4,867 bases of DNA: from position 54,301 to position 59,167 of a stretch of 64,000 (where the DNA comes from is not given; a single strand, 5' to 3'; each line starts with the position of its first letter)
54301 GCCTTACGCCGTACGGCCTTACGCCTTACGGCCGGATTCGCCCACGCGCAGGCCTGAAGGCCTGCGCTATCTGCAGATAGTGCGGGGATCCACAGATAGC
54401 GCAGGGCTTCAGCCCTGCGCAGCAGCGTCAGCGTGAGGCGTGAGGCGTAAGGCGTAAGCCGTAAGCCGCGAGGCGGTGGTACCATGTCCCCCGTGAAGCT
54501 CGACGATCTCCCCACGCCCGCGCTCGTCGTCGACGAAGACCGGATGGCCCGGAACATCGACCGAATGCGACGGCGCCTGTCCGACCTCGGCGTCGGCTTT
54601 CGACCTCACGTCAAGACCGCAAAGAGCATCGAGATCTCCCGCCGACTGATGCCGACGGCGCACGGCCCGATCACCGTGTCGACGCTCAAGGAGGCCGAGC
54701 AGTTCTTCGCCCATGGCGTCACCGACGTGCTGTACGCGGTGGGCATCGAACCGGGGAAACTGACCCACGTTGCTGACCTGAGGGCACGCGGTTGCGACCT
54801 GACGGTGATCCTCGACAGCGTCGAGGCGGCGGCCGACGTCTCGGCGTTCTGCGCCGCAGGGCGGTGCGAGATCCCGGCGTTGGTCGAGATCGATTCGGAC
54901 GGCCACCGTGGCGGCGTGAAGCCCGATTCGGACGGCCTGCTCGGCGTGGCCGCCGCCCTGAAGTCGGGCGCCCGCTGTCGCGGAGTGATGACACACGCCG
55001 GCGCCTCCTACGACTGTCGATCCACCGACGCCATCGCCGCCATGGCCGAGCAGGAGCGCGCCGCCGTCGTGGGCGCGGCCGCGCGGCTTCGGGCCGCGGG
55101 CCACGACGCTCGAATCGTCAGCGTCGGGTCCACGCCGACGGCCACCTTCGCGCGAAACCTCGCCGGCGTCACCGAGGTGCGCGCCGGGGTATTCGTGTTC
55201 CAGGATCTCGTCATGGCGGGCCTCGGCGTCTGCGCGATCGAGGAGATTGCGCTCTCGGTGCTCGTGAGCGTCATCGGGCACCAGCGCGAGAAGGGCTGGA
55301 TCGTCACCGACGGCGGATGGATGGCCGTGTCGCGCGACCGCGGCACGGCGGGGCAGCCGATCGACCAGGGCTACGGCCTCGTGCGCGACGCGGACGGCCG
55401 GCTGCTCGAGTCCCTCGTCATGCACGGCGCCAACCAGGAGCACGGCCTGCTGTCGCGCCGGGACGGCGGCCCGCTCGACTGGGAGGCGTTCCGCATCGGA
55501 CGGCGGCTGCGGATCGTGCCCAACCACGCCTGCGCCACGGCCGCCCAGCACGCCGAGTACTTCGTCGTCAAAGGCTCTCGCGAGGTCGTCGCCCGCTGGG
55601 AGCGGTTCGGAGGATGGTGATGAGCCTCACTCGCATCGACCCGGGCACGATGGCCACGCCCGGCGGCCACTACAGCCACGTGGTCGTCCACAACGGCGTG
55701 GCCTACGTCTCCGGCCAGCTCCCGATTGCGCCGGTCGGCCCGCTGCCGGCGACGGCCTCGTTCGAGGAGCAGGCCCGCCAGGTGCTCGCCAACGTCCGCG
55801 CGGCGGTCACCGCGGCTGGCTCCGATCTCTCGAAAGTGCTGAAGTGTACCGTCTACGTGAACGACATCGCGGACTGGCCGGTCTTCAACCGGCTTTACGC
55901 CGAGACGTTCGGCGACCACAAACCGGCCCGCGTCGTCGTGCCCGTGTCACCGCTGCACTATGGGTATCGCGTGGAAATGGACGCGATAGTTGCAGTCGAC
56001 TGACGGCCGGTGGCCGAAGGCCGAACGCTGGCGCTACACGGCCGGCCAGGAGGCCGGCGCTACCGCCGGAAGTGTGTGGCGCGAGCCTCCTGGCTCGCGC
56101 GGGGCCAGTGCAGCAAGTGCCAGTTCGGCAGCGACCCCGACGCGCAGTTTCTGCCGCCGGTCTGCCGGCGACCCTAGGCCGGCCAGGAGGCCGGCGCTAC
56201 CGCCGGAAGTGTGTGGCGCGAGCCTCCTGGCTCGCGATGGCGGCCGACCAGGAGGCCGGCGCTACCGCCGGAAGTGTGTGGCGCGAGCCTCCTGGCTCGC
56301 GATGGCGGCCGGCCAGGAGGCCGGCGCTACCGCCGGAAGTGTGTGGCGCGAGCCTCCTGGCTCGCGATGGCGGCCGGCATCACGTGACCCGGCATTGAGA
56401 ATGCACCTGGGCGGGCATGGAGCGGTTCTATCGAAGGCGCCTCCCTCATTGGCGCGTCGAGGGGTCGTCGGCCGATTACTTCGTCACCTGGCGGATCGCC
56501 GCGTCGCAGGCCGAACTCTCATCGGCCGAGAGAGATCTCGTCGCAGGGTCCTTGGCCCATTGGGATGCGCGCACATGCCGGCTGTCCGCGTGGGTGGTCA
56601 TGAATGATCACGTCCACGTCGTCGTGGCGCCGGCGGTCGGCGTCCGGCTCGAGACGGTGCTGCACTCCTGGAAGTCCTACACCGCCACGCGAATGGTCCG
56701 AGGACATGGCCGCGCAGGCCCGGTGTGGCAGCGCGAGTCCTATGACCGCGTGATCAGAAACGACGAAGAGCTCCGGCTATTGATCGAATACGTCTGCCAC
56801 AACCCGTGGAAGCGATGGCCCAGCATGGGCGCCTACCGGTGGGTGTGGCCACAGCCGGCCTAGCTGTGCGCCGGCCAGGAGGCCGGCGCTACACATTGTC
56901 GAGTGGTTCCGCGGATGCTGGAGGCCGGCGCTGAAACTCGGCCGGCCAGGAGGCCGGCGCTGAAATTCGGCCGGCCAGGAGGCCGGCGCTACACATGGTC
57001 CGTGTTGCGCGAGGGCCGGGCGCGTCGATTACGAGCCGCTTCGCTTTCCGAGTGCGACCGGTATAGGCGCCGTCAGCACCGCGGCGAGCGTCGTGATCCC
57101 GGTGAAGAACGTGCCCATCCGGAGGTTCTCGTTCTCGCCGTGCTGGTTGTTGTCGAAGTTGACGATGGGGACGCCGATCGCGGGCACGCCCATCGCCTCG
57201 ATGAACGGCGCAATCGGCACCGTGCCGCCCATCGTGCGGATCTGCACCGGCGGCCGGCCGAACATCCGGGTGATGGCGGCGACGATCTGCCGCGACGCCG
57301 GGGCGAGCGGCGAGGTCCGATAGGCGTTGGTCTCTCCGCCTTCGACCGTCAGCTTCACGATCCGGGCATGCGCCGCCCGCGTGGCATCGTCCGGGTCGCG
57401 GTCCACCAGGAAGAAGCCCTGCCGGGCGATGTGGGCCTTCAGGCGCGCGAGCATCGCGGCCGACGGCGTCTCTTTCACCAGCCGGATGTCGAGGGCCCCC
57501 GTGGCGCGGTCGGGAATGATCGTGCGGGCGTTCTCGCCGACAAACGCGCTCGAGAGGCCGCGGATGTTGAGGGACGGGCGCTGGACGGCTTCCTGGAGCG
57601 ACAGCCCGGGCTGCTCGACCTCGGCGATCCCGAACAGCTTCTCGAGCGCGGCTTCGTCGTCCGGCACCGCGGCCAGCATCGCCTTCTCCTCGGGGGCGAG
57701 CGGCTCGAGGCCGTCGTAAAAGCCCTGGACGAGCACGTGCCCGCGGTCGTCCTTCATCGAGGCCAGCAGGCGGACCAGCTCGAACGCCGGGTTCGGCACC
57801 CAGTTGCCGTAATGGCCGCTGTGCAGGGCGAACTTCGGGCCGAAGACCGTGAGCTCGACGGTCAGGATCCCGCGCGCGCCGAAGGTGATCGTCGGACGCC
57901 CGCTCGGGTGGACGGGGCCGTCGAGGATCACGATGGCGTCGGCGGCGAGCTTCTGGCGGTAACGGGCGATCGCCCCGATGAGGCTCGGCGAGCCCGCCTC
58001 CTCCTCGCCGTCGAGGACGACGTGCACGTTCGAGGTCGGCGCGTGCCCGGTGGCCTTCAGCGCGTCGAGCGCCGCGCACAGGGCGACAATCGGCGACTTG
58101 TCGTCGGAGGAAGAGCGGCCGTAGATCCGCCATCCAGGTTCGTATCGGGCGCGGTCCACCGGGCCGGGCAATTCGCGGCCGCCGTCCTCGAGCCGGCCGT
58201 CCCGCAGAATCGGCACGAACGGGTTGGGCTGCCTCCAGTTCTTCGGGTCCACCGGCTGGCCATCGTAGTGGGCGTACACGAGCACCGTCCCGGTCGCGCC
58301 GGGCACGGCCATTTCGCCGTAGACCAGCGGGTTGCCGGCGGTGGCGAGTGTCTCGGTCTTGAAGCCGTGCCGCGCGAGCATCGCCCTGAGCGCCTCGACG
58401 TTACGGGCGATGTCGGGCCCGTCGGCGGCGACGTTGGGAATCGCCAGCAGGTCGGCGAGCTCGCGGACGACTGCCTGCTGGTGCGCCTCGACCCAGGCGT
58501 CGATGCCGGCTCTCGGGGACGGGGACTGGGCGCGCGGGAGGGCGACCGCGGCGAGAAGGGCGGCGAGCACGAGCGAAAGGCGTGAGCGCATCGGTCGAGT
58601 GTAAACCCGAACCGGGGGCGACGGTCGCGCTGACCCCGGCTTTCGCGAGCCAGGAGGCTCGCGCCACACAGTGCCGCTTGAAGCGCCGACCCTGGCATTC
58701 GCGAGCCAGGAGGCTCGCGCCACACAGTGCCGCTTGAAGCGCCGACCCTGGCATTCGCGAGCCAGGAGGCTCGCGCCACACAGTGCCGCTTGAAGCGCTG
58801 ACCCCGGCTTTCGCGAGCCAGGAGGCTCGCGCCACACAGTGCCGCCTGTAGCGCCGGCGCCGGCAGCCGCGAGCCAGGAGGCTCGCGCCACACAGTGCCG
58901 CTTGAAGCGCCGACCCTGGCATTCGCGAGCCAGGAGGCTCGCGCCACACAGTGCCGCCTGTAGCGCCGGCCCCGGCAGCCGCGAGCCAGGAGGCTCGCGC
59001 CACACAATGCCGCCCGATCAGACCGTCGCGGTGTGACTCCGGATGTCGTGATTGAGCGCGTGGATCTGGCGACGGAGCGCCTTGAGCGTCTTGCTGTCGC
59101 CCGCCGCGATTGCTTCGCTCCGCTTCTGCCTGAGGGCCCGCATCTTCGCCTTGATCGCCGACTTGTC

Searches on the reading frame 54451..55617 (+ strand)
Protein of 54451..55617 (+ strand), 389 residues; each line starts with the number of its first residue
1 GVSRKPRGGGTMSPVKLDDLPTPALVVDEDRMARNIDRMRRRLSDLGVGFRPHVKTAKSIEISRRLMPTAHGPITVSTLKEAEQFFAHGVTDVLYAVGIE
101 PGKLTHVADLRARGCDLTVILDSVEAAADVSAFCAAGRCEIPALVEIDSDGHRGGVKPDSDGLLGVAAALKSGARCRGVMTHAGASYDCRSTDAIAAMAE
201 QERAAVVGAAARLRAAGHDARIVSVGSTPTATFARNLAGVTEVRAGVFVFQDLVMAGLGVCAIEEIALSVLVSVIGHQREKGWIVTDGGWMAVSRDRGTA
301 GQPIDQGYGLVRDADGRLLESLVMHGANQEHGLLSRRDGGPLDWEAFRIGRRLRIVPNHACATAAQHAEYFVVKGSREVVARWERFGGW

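Call 70: search_protein_families(library=pfam, proteins=[window:54451-55617:+], max_evalue=0.0001)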
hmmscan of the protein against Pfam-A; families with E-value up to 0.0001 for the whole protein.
window:54451-55617:+ (389 aa): 2 families
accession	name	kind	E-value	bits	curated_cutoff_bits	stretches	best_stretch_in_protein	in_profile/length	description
PF01168.26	Ala_racemase_N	-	6.1e-26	91.9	24.1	1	27-250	1-216/220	Alanine racemase, N-terminal domain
PF14031.13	D-ser_dehydrat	-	1e-21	77.8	22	1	267-373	1-97/97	Putative serine dehydratase domain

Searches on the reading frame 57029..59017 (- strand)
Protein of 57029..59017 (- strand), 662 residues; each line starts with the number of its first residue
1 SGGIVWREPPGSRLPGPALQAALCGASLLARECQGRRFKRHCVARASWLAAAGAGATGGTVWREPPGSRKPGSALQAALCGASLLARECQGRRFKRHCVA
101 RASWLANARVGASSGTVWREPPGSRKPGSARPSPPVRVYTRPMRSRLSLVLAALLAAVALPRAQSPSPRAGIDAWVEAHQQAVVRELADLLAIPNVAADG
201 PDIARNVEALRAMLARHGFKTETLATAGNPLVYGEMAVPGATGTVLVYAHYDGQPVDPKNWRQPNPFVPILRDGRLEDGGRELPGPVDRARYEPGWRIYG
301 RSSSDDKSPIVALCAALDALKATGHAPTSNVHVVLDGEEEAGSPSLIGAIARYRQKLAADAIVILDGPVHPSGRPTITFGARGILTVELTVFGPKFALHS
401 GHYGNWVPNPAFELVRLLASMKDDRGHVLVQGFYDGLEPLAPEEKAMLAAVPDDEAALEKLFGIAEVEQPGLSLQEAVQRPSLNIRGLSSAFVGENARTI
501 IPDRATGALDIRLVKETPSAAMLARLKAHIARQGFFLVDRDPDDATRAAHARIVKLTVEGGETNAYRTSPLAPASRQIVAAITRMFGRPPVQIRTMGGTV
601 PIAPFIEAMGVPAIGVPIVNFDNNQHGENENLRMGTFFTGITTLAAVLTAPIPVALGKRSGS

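Call 70: search_protein_families(library=pfam, proteins=[window:57029-59017:-], max_evalue=0.0001)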
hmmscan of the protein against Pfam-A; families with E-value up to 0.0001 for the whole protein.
window:57029-59017:- (662 aa): 2 families
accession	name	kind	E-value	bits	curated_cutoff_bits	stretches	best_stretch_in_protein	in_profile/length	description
PF01546.33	Peptidase_M20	-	1.1e-18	68.3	24.6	1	246-648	1-204/206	Peptidase family M20/M25/M40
PF07687.19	M20_dimer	-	1.8e-10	41.2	21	1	380-532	2-101/107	Peptidase dimerisation domain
